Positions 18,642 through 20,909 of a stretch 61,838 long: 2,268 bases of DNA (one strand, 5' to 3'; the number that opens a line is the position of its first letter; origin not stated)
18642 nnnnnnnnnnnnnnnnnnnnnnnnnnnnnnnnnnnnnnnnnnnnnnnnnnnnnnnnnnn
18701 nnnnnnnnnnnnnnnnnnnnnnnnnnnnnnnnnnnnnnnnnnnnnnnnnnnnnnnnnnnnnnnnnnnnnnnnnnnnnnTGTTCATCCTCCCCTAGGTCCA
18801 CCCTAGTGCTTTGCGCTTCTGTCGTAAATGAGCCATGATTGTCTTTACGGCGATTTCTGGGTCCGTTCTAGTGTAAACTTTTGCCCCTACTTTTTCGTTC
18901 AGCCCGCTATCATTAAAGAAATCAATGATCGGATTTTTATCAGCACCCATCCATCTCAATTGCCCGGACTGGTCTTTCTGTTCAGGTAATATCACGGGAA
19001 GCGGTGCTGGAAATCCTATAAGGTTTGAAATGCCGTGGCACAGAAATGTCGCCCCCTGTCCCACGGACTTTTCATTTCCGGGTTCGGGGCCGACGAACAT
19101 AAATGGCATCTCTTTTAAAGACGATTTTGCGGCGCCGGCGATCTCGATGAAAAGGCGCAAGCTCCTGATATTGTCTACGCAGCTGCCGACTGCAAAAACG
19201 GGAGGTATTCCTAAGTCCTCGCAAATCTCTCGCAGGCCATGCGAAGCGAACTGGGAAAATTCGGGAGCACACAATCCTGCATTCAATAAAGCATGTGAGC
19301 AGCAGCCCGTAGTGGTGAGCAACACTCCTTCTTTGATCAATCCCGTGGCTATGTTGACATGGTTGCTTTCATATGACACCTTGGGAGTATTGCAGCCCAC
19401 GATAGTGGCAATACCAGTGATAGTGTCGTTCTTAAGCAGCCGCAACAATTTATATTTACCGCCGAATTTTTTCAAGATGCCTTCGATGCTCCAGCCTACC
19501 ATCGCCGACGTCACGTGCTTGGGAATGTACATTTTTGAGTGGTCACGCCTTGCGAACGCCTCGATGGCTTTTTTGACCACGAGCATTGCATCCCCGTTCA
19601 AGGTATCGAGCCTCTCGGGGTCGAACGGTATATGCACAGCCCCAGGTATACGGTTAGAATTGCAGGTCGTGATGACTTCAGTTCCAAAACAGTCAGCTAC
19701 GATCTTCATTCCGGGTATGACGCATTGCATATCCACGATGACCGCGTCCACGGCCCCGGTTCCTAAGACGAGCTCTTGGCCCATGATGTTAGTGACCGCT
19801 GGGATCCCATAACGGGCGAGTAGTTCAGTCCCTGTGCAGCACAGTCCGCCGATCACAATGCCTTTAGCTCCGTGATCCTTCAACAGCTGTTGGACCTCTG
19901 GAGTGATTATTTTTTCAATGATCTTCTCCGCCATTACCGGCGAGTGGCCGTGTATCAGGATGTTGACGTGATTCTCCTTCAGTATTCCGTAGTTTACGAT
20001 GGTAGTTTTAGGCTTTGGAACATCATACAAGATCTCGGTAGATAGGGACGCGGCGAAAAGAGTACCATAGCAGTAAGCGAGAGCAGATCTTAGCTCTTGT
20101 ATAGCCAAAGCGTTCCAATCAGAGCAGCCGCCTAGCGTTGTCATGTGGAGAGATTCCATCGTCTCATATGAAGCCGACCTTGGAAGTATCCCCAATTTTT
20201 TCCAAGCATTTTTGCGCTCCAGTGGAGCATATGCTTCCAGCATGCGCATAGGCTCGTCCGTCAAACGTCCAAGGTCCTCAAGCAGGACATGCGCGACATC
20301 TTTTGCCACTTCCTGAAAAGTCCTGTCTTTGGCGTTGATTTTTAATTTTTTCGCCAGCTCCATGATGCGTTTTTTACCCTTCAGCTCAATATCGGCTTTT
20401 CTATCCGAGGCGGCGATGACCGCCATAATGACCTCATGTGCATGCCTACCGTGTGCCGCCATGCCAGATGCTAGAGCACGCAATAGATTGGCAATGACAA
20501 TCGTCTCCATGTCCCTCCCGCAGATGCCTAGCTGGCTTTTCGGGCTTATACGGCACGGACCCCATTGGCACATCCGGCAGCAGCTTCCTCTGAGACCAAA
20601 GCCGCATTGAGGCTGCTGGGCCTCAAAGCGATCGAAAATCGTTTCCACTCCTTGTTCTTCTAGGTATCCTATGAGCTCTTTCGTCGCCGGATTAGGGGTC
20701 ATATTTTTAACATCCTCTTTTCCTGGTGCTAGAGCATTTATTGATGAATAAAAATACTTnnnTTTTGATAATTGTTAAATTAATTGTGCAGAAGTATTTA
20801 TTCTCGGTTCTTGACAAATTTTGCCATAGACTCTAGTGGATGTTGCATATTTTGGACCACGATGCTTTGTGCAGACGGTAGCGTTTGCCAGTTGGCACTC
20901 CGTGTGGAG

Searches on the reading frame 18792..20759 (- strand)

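Call 34: search_protein_families(library=ncbifam, proteins=[L012:7416-7691:+], max_evalue=1)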
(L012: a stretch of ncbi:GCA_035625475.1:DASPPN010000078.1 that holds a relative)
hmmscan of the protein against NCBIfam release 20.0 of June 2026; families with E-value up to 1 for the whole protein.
L012:7416-7691:+ (92 aa): 2 families
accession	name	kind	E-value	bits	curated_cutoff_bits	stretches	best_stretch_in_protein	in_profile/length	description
NF041335.1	surf_glcprot_Halo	equivalog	0.042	11.9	1100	1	7-39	10-42/862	ArtA-dependent S-layer glycoprotein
NF053514.2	JUQZ_fam_ocin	equivalog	0.23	11.7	40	1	1-36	1-36/107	BLB8/JUQZ-1 family protein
